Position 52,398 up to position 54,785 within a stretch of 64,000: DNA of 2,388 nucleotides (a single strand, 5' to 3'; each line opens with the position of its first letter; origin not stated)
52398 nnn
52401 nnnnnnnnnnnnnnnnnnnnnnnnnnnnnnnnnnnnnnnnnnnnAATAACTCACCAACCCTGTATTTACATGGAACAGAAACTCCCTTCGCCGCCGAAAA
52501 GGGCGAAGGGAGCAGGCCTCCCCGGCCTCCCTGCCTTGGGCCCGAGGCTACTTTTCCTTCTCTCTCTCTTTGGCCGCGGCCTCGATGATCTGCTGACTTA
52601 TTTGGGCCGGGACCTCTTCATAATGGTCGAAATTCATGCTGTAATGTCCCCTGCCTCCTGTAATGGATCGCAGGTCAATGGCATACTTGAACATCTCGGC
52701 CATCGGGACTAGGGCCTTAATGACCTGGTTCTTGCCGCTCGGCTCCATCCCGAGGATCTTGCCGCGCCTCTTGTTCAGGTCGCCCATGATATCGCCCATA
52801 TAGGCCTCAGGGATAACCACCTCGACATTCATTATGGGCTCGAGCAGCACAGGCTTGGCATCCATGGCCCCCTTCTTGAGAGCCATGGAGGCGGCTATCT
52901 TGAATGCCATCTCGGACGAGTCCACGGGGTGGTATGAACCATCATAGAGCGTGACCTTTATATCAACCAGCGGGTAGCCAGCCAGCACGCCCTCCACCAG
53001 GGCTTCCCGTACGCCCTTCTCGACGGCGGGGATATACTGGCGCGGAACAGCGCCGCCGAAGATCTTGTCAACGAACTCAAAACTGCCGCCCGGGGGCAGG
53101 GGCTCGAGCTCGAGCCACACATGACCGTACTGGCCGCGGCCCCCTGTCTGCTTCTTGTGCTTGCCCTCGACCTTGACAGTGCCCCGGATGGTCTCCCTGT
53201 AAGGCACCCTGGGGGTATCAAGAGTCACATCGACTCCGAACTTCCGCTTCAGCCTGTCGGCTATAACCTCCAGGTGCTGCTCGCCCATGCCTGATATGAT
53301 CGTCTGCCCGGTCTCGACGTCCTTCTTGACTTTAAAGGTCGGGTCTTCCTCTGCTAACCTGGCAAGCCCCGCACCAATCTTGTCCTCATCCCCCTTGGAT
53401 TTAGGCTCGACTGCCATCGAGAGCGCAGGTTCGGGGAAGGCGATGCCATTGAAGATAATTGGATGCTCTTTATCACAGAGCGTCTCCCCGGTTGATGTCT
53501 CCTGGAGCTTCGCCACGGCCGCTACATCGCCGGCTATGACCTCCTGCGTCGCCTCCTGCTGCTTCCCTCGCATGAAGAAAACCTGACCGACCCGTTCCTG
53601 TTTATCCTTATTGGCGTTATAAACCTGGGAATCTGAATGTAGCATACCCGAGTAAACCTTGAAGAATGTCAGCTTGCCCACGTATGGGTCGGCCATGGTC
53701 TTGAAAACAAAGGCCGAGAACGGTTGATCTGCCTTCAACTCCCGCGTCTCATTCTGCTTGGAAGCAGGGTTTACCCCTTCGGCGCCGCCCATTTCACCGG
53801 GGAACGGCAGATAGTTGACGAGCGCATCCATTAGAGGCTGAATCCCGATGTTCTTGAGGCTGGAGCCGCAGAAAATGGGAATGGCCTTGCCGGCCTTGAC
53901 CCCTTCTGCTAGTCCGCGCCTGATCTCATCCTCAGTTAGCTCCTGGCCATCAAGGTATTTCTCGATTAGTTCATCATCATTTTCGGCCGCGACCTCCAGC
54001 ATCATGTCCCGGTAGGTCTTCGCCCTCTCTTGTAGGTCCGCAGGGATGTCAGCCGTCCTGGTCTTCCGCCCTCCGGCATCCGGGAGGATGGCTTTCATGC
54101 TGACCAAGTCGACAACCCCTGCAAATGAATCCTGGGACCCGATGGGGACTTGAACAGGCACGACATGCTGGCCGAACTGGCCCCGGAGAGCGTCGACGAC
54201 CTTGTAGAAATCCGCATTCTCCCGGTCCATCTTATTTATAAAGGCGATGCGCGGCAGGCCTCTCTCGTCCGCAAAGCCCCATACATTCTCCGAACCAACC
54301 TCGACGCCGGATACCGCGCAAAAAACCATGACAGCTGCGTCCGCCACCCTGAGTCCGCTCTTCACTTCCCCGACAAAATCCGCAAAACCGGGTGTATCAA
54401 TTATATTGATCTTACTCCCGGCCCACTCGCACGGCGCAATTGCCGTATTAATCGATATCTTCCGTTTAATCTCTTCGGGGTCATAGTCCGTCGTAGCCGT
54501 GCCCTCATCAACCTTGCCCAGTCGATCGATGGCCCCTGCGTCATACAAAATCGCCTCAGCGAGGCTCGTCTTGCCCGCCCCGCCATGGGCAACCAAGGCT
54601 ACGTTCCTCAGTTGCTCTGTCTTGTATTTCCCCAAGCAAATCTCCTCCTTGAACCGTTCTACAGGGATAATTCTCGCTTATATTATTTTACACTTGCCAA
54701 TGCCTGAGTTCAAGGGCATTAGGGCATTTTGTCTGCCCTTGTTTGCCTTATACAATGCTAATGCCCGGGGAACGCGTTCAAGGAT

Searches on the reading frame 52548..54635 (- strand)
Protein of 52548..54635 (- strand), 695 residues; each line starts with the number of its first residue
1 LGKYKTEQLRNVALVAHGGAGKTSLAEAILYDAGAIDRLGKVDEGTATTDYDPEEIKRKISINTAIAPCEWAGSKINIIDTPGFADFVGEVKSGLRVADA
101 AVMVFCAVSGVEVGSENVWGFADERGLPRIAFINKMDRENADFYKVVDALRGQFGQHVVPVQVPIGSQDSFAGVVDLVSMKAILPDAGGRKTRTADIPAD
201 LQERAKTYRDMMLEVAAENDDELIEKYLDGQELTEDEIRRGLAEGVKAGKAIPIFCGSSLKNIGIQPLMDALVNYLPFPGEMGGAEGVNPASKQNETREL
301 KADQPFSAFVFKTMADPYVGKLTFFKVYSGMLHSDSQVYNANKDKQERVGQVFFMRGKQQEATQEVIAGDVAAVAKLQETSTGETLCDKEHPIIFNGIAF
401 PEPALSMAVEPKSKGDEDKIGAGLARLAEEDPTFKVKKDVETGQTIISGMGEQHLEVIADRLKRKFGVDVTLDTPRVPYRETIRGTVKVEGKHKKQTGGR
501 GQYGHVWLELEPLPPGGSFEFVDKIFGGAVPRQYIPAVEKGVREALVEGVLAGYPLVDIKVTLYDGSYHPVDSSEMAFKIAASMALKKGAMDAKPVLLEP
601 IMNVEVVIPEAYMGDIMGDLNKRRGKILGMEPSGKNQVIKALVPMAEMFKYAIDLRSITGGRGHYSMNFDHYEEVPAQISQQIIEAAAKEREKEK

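Call 78: search_protein_families(library=pfam, proteins=[window:52548-54635:-], max_evalue=0.0001)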
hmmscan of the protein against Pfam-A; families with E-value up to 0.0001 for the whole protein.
window:52548-54635:- (695 aa): 7 families
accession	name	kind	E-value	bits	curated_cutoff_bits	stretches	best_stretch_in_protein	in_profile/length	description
PF03764.24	EFG_IV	-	1.1e-49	167.6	24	1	475-594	1-121/121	Elongation factor G, domain IV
PF00009.33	GTP_EFTU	-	4e-49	167.2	26.5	1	8-277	2-187/188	Elongation factor Tu GTP binding domain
PF14492.12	EFG_III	-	6e-33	113.2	27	1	400-473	1-74/75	Elongation Factor G, domain III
PF00679.30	EFG_C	-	3.9e-32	110.6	27.9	1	596-682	1-88/89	Elongation factor G C-terminus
PF22042.2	EF-G_D2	-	6.5e-20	71.5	27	1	305-388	1-83/84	Elongation factor G domain 2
PF03144.31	GTP_EFTU_D2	-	1.4e-12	48.3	30.3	1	320-387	1-73/73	Elongation factor Tu domain 2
PF16658.11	RF3_C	-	9.9e-06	25.8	40.1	1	395-484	1-90/132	Class II release factor RF3, C-terminal domain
